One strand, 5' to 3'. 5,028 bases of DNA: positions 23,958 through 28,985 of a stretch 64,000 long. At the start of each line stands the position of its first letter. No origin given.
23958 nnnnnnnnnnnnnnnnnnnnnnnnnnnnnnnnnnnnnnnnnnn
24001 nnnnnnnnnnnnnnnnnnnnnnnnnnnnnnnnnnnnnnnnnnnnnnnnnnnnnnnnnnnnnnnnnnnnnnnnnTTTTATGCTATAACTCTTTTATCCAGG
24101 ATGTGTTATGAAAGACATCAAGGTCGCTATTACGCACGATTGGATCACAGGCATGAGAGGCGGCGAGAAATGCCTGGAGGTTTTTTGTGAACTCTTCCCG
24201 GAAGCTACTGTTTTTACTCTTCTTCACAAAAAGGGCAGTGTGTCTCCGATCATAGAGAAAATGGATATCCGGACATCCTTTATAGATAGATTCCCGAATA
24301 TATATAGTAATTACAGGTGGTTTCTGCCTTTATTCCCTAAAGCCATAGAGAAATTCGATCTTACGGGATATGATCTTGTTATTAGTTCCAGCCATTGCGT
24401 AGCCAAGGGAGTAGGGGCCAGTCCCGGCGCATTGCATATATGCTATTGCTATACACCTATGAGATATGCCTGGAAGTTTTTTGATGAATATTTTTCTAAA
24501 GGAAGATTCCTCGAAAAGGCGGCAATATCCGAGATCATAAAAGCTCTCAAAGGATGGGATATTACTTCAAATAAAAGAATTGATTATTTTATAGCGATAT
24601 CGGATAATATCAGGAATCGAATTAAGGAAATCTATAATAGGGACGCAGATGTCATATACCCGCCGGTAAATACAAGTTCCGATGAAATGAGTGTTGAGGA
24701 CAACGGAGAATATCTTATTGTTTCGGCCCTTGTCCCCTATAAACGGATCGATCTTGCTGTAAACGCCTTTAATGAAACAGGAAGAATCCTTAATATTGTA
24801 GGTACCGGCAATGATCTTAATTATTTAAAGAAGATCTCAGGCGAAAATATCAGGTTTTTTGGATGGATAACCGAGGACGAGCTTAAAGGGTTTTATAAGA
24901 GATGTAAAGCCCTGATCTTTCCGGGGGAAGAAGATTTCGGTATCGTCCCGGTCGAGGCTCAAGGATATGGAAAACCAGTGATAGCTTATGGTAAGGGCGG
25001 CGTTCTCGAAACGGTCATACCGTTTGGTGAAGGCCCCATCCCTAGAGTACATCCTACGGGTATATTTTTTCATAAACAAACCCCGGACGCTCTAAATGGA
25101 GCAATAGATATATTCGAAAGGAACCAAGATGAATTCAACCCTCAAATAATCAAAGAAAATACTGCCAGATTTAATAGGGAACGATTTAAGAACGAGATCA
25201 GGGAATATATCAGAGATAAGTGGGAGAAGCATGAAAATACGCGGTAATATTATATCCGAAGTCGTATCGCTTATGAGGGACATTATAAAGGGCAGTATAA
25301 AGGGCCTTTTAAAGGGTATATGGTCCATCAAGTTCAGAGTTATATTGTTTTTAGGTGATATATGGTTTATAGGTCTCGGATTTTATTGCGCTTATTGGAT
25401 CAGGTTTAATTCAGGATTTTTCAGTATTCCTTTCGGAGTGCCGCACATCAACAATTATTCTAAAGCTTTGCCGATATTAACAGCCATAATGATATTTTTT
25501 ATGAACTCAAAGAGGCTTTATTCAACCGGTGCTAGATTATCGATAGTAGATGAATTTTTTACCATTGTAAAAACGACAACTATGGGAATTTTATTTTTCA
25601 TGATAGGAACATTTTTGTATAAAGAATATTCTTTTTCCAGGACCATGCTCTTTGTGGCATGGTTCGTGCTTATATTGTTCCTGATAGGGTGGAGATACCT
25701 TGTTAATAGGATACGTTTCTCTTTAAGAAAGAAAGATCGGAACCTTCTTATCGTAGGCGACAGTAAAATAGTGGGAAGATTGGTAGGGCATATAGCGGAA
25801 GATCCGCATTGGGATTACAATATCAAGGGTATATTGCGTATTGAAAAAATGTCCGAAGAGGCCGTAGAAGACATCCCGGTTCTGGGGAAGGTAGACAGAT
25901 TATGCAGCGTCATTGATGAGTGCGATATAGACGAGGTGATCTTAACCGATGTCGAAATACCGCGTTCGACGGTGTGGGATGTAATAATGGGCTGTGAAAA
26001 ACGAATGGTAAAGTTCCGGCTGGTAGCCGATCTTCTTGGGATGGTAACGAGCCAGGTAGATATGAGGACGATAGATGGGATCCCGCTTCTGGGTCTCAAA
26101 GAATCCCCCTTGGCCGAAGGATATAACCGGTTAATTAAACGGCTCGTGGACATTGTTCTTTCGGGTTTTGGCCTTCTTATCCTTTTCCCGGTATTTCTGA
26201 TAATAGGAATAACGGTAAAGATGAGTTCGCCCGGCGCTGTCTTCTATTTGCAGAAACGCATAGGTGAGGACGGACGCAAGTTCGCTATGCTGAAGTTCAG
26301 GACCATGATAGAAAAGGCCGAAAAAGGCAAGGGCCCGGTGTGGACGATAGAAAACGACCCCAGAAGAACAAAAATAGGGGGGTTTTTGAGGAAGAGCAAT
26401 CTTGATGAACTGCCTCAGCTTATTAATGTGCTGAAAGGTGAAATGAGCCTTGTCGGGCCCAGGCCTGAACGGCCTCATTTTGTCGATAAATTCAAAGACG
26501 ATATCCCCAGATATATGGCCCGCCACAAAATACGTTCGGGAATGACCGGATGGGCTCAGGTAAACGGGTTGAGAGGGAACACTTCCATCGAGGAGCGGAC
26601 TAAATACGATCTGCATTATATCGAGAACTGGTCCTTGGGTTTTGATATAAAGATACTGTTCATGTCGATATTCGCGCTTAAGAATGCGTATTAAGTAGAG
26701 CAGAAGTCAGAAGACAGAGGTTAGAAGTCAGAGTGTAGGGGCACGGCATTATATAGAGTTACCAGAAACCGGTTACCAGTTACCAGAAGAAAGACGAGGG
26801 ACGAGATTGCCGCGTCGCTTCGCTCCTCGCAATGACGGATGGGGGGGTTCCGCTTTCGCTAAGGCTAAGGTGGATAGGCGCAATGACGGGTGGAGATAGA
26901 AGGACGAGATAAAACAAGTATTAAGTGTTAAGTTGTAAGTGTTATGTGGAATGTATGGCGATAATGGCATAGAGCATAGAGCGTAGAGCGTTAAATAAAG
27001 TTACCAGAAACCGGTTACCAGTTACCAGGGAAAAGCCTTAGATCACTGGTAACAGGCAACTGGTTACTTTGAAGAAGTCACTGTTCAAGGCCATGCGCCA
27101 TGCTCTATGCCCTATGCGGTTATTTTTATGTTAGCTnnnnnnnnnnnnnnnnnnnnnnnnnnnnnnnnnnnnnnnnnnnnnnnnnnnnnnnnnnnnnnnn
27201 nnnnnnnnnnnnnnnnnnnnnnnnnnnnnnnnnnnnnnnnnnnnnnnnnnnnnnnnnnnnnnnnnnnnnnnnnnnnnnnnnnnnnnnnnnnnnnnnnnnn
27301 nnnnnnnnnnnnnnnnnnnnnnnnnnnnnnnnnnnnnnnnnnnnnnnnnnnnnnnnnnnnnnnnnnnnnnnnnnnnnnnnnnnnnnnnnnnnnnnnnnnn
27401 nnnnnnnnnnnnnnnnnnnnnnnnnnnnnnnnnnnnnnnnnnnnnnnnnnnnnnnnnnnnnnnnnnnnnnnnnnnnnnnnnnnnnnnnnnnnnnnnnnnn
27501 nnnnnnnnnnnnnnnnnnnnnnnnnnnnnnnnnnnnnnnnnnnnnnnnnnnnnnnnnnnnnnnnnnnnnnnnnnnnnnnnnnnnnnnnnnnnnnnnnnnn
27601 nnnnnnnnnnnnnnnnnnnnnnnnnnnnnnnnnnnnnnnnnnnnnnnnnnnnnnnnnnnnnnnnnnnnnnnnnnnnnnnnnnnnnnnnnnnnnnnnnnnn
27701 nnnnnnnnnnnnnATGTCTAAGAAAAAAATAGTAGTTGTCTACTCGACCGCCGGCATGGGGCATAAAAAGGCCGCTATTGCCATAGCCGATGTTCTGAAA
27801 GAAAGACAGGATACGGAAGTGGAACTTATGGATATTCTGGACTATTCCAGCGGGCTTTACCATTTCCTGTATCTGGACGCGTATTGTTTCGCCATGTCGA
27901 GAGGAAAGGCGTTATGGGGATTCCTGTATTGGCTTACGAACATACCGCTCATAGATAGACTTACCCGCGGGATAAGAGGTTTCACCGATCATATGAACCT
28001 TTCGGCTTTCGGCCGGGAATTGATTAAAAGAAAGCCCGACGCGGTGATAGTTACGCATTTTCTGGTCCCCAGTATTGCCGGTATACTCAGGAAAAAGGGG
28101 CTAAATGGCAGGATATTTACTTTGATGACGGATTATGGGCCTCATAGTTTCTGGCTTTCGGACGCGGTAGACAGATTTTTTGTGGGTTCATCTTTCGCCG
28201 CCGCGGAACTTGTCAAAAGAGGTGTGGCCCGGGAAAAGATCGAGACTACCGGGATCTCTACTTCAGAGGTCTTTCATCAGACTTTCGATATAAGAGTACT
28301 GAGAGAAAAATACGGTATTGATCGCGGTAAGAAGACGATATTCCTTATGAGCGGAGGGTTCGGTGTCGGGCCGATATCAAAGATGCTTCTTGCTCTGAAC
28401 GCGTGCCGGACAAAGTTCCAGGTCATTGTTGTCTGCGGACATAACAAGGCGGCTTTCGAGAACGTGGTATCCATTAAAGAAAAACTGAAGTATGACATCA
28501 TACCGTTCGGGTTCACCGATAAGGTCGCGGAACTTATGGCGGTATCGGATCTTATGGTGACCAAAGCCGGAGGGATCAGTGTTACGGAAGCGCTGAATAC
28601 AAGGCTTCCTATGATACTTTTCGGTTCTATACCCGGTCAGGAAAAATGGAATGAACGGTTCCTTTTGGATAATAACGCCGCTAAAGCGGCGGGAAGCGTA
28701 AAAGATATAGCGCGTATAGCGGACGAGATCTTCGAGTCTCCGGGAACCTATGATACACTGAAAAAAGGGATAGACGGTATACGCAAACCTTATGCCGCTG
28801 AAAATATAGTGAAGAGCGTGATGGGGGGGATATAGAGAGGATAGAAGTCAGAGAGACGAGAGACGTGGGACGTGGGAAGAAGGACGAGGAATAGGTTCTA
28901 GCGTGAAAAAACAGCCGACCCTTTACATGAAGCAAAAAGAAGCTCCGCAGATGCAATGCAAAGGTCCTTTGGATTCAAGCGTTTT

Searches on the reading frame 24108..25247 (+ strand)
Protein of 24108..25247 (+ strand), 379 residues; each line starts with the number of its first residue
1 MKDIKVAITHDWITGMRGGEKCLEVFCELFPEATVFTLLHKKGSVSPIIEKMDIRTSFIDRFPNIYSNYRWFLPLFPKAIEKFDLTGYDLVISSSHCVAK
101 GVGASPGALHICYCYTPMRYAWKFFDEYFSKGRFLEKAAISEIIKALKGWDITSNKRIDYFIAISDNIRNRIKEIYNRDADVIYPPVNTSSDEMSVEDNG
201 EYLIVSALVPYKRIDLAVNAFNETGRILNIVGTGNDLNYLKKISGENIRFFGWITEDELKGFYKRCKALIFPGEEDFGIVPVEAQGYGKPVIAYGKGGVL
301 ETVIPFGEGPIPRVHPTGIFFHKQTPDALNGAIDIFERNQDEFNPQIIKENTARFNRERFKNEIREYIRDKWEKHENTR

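Call 17: search_protein_families(library=pfam, proteins=[window:24108-25247:+], max_evalue=0.001)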
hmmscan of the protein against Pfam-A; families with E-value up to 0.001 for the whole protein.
window:24108-25247:+ (379 aa): 3 families
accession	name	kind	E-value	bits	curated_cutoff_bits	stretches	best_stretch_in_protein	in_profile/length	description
PF00534.26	Glycos_transf_1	-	2.7e-21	76.3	26.4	1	197-349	13-167/172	Glycosyl transferases group 1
PF13692.12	Glyco_trans_1_4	-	2.5e-13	51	27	1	203-330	5-133/142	Glycosyl transferases group 1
PF13439.12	Glyco_transf_4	-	1e-05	26.1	28.5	1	56-190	41-169/170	Glycosyltransferase Family 4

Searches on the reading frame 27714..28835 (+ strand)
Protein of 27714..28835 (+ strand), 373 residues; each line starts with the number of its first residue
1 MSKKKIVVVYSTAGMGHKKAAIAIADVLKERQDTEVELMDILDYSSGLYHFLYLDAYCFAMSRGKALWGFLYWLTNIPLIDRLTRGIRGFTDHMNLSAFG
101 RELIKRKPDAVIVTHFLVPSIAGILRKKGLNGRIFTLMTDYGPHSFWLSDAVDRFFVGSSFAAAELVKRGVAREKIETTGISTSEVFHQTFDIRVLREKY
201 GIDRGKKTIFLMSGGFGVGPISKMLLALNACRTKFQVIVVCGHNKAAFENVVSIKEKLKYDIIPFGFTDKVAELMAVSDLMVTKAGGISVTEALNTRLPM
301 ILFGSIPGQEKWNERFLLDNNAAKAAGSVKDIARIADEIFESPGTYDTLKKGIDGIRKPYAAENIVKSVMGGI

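Call 29: search_protein_families(library=pfam, proteins=[window:27714-28835:+], max_evalue=0.001)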
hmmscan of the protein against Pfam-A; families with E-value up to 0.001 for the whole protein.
window:27714-28835:+ (373 aa): 3 families
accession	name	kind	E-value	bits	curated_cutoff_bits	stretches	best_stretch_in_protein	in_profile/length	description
PF06925.17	MGDG_synth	-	1.6e-21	77.5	25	1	17-181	1-167/169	Monogalactosyldiacylglycerol (MGDG) synthase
PF04101.22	Glyco_tran_28_C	-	2.7e-10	41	22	1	225-323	18-112/166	Glycosyltransferase family 28 C-terminal domain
PF00534.26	Glycos_transf_1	-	0.00017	21.6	26.4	1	197-350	6-166/172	Glycosyl transferases group 1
